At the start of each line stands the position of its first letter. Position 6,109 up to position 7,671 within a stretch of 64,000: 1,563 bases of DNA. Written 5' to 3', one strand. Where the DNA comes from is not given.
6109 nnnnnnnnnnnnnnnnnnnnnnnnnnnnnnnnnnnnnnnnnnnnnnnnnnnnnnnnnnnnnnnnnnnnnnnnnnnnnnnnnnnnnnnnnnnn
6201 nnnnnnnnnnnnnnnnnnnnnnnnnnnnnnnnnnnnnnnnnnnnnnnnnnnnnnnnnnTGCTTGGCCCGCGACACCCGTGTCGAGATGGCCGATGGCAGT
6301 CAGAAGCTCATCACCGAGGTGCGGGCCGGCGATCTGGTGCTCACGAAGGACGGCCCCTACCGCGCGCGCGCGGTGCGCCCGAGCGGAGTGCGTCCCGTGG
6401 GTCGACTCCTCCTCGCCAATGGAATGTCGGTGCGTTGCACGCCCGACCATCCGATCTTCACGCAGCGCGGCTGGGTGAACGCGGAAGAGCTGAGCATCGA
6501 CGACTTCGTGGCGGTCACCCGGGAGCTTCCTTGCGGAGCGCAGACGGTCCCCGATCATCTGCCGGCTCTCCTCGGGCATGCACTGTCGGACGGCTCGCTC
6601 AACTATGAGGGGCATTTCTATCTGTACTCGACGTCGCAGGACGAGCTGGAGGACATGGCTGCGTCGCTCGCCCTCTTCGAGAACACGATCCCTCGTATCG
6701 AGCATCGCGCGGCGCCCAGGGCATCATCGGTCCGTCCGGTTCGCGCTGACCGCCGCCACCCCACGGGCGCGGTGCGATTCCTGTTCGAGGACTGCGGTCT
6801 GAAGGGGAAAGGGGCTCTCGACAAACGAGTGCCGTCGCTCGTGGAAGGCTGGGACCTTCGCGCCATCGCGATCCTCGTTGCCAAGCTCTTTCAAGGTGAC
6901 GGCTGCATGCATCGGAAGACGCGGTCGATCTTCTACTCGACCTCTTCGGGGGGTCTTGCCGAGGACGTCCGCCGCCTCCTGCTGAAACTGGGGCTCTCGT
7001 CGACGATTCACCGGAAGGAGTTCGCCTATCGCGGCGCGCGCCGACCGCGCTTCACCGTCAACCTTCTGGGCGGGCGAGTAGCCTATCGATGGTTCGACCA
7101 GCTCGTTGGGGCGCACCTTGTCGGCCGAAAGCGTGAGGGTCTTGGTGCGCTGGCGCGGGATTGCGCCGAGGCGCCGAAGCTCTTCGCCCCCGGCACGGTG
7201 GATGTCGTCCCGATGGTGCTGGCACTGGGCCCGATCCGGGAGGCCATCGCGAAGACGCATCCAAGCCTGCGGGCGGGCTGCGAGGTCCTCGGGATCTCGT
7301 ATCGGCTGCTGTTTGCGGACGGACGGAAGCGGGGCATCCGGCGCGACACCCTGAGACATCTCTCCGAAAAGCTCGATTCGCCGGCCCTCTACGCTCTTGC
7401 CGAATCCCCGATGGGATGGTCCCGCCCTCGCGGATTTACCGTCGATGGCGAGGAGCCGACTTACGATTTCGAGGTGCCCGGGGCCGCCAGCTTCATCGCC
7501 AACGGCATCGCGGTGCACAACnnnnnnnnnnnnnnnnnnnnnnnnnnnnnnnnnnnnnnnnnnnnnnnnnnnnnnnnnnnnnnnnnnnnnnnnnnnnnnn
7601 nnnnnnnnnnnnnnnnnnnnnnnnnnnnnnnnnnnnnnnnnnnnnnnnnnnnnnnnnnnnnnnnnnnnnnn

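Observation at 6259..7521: Full-length intein with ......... homing endonuclease inside DnaE, at a site 4 residues downstream of the cyanobacterial split-intein site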

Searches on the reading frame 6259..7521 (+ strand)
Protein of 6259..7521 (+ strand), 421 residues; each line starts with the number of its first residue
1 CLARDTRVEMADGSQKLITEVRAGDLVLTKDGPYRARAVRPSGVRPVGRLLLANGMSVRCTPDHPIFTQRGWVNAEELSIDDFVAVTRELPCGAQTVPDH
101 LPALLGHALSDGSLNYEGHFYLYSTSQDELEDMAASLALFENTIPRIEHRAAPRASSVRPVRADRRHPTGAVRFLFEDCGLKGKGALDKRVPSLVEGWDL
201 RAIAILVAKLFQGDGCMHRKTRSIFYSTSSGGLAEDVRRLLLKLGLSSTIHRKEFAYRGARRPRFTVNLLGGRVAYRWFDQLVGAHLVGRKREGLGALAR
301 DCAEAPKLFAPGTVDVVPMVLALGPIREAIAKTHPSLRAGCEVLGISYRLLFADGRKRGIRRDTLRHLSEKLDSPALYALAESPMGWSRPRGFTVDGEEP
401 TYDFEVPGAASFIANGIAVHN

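Call 5: search_protein_families(library=pfam, proteins=[window:6259-7521:+], max_evalue=0.1)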
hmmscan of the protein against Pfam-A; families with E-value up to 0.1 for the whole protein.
window:6259-7521:+ (421 aa): 6 families
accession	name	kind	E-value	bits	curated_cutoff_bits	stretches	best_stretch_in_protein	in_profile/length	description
PF14528.11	LAGLIDADG_3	-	1.3e-12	48.2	22.5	1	206-277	6-76/82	LAGLIDADG-like domain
PF14890.11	Intein_splicing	-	2.1e-10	41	35.8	1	45-421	48-155/155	Intein splicing domain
PF14623.11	Vint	-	2e-07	31.4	27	1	1-77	2-75/166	Hint-domain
PF05203.21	Hom_end_hint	-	2.9e-05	24.6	32.1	1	1-36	1-36/228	Hom_end-associated Hint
PF13403.11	Hint_2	-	0.0022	18.8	28.4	1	1-41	2-39/147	Hint domain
PF07591.16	PT-HINT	-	0.067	13.9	27.7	0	11-82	5-85/137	Pretoxin HINT domain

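Call 6: search_protein_families(library=ncbifam, proteins=[window:6259-7521:+], max_evalue=0.1)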
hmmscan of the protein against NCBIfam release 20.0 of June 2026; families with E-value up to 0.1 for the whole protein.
window:6259-7521:+ (421 aa): 13 families
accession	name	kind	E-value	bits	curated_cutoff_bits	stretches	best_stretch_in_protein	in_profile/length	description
NF005852.0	PRK07773.1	equivalog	1.9e-43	148.9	780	1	1-421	398-826/886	replicative DNA helicase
NF007072.0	PRK09519.1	equivalog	6.4e-14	51.3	1024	1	28-252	285-514/790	intein-containing recombinase RecA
NF006207.0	PRK08332.1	equivalog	2.3e-10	38.4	2400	1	39-255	940-1148/1684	vitamin B12-dependent ribonucleotide reductase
NF011418.0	PRK14845.1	equivalog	3.8e-10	38.2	756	1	49-262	95-289/1049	translation initiation factor IF-2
NF038136.1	rSAM_Rv_intein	exception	1.5e-08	34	700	1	1-74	76-156/574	intein-containing Rv2578c family radical SAM protein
NF038098.1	GyrA_w_intein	exception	8.5e-07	27.2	1850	1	27-254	153-390/1232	intein-containing DNA gyrase subunit A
TIGR01443.1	intein_Cterm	domain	1.3e-05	25.3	15.6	1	401-421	2-23/24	intein C-terminal splicing region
NF011303.0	PRK14715.1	equivalog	0.0015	15.6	1585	1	174-260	1185-1272/1627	DNA-directed DNA polymerase II large subunit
TIGR01445.1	intein_Nterm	domain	0.0037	18.2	24.5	1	1-68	1-83/83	intein N-terminal splicing region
NF003157.0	PRK04132.1-2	equivalog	0.0096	13.9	1103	1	71-251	142-312/864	replication factor C small subunit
NF038162.1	RtcB_rel_intein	exception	0.013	13.5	1150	0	49-86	152-189/961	intein-containing RtcB family protein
NF045703.1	rSAM_Tes_intein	exception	0.019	12.7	1700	1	172-253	432-515/1040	tetraether lipid synthase Tes, intein-containing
NF003159.0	PRK04132.1-4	equivalog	0.042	11.8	999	1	55-132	131-211/852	replication factor C small subunit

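Call 8: search_solved_structures(query=window:6259-7521:+, max_evalue=0.01, show_alignments=3)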
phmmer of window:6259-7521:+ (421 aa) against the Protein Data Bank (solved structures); distinct sequences matched with E-value up to 0.01: 15.
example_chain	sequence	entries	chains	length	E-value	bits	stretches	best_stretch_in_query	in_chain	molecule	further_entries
1mi8_A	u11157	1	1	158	4.2e-07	32.7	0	374-420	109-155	DnaB intein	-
4o1r_A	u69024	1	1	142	4.8e-07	32.5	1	382-421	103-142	Replicative DNA helicase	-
3ifj_A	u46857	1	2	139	2.4e-06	30.2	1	26-91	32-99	Endonuclease PI-MtuI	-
2imz_A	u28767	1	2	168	2.9e-06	29.9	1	26-103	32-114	Endonuclease PI-MtuI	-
6frg_A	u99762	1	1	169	3.4e-06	29.7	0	374-420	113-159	Replicative DNA helicase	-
6frh_A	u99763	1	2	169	3.4e-06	29.7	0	374-420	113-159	Replicative DNA helicase,Replicative DNA helicase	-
2in9_A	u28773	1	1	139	7.4e-06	28.6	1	26-91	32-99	Endonuclease PI-MtuI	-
3igd_A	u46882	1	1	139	8.2e-06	28.5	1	26-91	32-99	Endonuclease PI-MtuI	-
2in0_A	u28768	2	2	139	1.9e-05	27.2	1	26-91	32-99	Endonuclease PI-MtuI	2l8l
8ubs_A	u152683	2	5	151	2e-05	27.2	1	55-86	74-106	NrdJ-1 | Nrdj-1 intein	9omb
2in8_A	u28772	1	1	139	5.1e-05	25.8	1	1-91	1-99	Endonuclease PI-MtuI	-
5k08_A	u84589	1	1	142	6.1e-05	25.6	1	26-90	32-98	RecA mini intein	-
5i0a_A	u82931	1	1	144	6.4e-05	25.5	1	26-90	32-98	Intein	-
6fre_A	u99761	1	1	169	8.3e-05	25.1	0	374-420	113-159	Replicative DNA helicase,Replicative DNA helicase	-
6qaz_A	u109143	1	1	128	0.003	20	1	5-75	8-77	cyanophage-like gp41-1 intein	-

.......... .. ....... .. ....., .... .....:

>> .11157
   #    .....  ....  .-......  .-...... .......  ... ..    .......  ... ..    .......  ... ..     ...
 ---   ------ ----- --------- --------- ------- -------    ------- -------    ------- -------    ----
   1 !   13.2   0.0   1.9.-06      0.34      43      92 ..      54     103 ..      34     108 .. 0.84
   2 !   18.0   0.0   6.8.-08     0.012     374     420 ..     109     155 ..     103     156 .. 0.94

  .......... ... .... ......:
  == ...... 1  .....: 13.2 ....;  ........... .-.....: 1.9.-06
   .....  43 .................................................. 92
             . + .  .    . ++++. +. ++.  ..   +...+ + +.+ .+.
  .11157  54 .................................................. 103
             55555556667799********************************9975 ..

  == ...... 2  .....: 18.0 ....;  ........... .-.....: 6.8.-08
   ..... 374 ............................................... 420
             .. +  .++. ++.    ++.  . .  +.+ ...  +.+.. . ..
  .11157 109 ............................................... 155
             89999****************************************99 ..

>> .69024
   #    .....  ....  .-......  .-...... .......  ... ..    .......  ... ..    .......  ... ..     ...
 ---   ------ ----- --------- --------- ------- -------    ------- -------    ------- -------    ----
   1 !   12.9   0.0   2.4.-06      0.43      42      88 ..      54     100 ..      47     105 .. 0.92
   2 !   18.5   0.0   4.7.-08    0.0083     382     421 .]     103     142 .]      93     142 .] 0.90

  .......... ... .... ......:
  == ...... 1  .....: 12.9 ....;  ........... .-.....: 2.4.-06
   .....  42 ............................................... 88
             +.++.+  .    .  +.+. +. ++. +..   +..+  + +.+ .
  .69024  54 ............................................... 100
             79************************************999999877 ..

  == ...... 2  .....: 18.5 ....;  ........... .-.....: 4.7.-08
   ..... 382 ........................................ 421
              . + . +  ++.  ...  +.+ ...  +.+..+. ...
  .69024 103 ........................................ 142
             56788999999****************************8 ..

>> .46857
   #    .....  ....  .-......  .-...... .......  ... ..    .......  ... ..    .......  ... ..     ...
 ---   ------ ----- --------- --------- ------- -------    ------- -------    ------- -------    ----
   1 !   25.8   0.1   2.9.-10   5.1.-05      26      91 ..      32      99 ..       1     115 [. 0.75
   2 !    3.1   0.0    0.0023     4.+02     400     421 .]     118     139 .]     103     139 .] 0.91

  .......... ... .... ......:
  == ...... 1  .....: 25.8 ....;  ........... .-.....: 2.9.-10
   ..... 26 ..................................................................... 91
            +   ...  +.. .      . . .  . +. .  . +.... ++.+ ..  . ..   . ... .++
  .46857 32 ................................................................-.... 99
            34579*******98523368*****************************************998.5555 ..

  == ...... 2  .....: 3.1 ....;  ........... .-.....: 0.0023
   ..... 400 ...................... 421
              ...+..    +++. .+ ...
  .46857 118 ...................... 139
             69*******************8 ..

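Call 10: find_homologous_proteins(query=window:6259-7521:+, max_evalue=0.00001)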
Query window:6259-7521:+ (421 aa): 99 proteins with E <= 0.00001 among 8000 candidates.
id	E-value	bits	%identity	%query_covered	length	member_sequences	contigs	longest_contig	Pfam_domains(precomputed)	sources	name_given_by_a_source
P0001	4.0e-239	812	85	100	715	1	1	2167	PF14623.12,PF14579.13,PF14528.12,PF17657.7,PF14890.12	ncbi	ncbi:MAG: LAGLIDADG family homing endonuclease, partial [Candidatus Rokuibacteriota bacterium]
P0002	4.2e-232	789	84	98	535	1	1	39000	PF14528.12,PF14890.12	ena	-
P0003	1.1e-180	619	66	100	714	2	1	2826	PF14623.12,PF14579.13,PF14528.12,PF17657.7,PF14890.12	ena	-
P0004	1.7e-180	619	68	100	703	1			PF14623.12,PF14579.13,PF14528.12,PF17657.7,PF14890.12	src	-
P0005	1.8e-164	566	65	95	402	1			PF14528.12,PF14890.12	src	-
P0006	1.8e-143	497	65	85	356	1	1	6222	PF14528.12,PF14890.12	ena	-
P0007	1.0e-128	448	63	77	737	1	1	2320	PF14579.13,PF14528.12,PF01336.32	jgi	jgi:DNA polymerase-3 subunit alpha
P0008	6.6e-127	442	63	77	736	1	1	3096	PF14579.13,PF14528.12,PF01336.32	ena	-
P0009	7.6e-126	439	63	76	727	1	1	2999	PF14579.13,PF14528.12,PF01336.32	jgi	jgi:DNA polymerase III subunit alpha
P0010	7.2e-125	436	84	55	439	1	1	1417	PF14623.12,PF17657.7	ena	-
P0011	5.6e-122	426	77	59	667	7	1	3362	PF14579.13,PF14528.12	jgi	jgi:DNA polymerase-3 subunit alpha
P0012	7.2e-122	426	64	49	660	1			PF14623.12,PF14579.13,PF17657.7,PF14890.12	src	-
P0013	4.4e-118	413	61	76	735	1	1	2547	PF14579.13,PF14528.12,PF01336.32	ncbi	ncbi:MAG: LAGLIDADG family homing endonuclease, partial [Candidatus Rokuibacteriota bacterium]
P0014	3.3e-113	397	70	60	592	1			PF14623.12,PF14528.12,PF17657.7,PF07733.19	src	-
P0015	5.8e-111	390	74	57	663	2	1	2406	PF14579.13,PF14528.12,PF01336.32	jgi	-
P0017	4.6e-104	367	62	69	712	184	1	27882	PF14579.13,PF14528.12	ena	-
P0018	1.5e-101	359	61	69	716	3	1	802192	PF14579.13,PF14528.12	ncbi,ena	-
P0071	2.7e-38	150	74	16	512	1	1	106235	PF14579.13,PF17657.7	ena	-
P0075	2.6e-37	147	80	20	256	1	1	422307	-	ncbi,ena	-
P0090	1.8e-22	98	72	17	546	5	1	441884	PF14579.13,PF01336.32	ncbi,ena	-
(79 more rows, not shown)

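Call 14: find_encoding_contigs(protein=P0018, flank=6000, max_places=3)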
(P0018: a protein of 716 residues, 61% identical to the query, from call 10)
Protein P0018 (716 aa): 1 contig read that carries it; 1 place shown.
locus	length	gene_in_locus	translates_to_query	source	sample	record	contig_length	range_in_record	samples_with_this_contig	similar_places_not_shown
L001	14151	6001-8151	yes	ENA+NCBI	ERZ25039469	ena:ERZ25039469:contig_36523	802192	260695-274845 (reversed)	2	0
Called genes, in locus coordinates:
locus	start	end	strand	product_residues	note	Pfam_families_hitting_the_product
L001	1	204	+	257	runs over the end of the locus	PF03309:Pan_kinase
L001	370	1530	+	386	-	PF00478:IMPDH, PF05690:ThiG (faint), PF01070:FMN_dh, PF03060:NMO, PF01645:Glu_synthase (weak)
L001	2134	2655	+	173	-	PF00117:GATase (weak), PF02540:NAD_synthase (faint)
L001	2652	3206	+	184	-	PF00958:GMP_synt_C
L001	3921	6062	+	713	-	PF07733:DNA_pol3_alpha, PF17657:DNA_pol3_finger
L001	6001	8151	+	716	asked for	PF14528:LAGLIDADG_3, PF14579:HHH_6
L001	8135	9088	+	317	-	PF03255:ACCA, PF01039:Carboxyl_trans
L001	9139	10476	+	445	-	PF00919:UPF0004, PF04055:Radical_SAM, PF01938:TRAM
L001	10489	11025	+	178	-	PF02577:BFN_dom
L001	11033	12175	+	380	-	PF20706:GT4-conflict, PF13439:Glyco_transf_4, PF13579:Glyco_trans_4_4, PF00534:Glycos_transf_1, PF13692:Glyco_trans_1_4, PF13524:Glyco_trans_1_2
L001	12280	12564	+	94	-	-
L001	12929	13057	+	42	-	PF14535:AMP-binding_C_2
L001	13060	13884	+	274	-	PF05138:PaaA_PaaC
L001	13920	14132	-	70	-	-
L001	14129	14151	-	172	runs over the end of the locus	PF07730:HisKA_3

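Call 36: find_encoding_contigs(protein=P0001, flank=3000, max_places=2)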
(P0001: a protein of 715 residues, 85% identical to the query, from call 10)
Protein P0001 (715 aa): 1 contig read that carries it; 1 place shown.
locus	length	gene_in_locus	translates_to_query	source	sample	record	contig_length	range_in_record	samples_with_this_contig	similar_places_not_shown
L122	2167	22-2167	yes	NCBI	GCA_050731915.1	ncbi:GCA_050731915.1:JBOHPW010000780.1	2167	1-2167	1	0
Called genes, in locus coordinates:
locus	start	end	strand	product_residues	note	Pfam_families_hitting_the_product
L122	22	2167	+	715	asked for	PF17657:DNA_pol3_finger, PF14890:Intein_splicing, PF14623:Vint (weak), PF14528:LAGLIDADG_3, PF14579:HHH_6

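Call 57: predict_structure(alignment_id=A1)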
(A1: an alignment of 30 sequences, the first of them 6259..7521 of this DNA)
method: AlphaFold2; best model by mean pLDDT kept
length: 421 residues; sequences in the alignment: 30
mean_pLDDT: 92.8   pTM: 0.91
mean pLDDT of the five models: 92.8, 92.5, 91.8, 91.7, 90.8
residues with pLDDT >= 90: 342; 70-90: 71; 50-70: 7; < 50: 1
segments of 3 or more residues with pLDDT < 50: none
pLDDT, mean of each block of 10 residues (from residue 1): 95 95 95 93 96 94 96 96 94 97 98 91 96 98 96 91 94 97 93 97 99 93 92 97 95 87 92 89 97 94 67 77 95 94 88 86 89 94 92 95 89 96 85
secondary structure, 60 per line:
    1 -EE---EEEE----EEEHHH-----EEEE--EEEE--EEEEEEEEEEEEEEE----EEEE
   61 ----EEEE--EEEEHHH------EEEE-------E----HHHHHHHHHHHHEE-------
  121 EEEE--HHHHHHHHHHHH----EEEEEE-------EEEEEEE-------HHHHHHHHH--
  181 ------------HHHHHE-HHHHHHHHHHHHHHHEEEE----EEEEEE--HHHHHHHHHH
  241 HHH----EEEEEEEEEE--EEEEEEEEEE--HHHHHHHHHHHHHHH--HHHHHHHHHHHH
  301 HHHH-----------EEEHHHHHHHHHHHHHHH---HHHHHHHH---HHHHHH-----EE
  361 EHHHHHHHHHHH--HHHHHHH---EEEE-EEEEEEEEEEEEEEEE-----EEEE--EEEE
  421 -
elements in order: E7-10 E15-17 E26-29 E32-35 E38-52 E57-60 E65-68 E71-74 E84-87 H100-111 E121-124 H127-138 E143-148 E156-162 H170-178 H193-197 H200-214 E215-218 E223-228 H231-243 E248-257 E260-269 H272-286 H289-304 E316-318 H319-333 H337-344 H348-353 E359-361 H362-372 H375-381 E385-388 E390-405 E411-414 E417-420

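Call 59: fold_search(model_id=the predicted structure, library=pdb)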
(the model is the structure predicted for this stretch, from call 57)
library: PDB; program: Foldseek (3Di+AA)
matches with E <= 10: 585; with E <= 0.001: 80
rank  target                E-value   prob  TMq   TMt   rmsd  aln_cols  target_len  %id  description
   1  7qss                  9.3e-20  1.00  0.71  0.69   5.7       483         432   16  Crystal structure of homing endonuclease-associated TliVMA intein (C1A) (released 2022-03-30)
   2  7qsu                  5.2e-17  1.00  0.59  0.67   7.3       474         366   13  Crystal structure of homing endonuclease-associated TliVMA intein (C1A, d333-339) (released 2022-03-30)
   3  1dq3                  6.6e-16  1.00  0.60  0.56   7.1       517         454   14  CRYSTAL STRUCTURE OF AN ARCHAEAL INTEIN-ENCODED HOMING ENDONUCLEASE PI-PFUI (released 2000-07-05)
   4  7qst                  4.7e-14  1.00  0.59  0.68   5.3       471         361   14  Crystal structure of homing endonuclease-associated PhoVMA intein (C1A) (released 2022-03-30)
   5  2cw7                  1.1e-13  1.00  0.60  0.49   7.6       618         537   14  Crystal structure of intein homing endonuclease II (released 2006-04-18)
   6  1vde_B                7.0e-13  1.00  0.55  0.55   8.5       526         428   13  PI-SCEI, A HOMING ENDONUCLEASE WITH PROTEIN SPLICING ACTIVITY (released 1998-04-08)
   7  1ef0_A                1.2e-12  1.00  0.53  0.53   9.3       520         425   13  CRYSTAL STRUCTURE OF PI-SCEI MINIPRECURSOR (released 2000-06-07)
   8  1vde_A                1.5e-12  1.00  0.53  0.52   9.0       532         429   13  PI-SCEI, A HOMING ENDONUCLEASE WITH PROTEIN SPLICING ACTIVITY (released 1998-04-08)
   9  1um2_B                2.3e-12  1.00  0.56  0.56   7.0       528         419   13  Crystal Structure of the Vma1-Derived Endonuclease with the Ligated Extein Segment (released 2004-09-22)
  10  1jva_B                4.0e-12  1.00  0.54  0.53   8.2       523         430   12  CRYSTAL STRUCTURE OF THE VMA1-DERIVED ENDONUCLEASE BEARING THE N AND C EXTEIN PROPEPTIDES (released 2002-08-29)
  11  1lws_A                4.7e-12  1.00  0.53  0.53   8.0       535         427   13  Crystal structure of the intein homing endonuclease PI-SceI bound to its recognition sequence (released 2002-09-27)
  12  1dfa                  1.3e-11  1.00  0.53  0.54   8.0       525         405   14  CRYSTAL STRUCTURE OF PI-SCEI IN C2 SPACE GROUP (released 1999-12-08)
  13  1jva_A                1.8e-11  1.00  0.54  0.53   7.3       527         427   13  CRYSTAL STRUCTURE OF THE VMA1-DERIVED ENDONUCLEASE BEARING THE N AND C EXTEIN PROPEPTIDES (released 2002-08-29)
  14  1lwt_A                2.9e-11  1.00  0.54  0.51  10.0       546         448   13  Crystal structure of the intein homing endonuclease PI-SceI bound to its substrate DNA (Ca2+ free) (released 2002-09-27)
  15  1um2_A                4.5e-11  1.00  0.53  0.54   7.1       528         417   14  Crystal Structure of the Vma1-Derived Endonuclease with the Ligated Extein Segment (released 2004-09-22)
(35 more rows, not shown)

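Call 63: find_encoding_contigs(protein=P0017, flank=5000, max_places=4)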
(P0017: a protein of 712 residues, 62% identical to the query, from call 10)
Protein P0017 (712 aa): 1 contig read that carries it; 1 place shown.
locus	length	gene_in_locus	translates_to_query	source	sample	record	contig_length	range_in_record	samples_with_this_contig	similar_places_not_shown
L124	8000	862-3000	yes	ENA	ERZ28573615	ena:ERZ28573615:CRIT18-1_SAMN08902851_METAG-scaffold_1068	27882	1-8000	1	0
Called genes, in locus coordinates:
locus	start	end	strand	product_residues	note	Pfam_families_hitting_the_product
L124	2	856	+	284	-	?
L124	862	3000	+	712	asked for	PF14528:LAGLIDADG_3, PF14579:HHH_6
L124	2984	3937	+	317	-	PF03255:ACCA, PF01039:Carboxyl_trans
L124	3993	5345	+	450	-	PF00919:UPF0004, PF04055:Radical_SAM, PF01938:TRAM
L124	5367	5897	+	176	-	PF02577:BFN_dom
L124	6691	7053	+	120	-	PF00534:Glycos_transf_1, PF13524:Glyco_trans_1_2, PF13692:Glyco_trans_1_4, PF20706:GT4-conflict (weak)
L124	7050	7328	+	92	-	-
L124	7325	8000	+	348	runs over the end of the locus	-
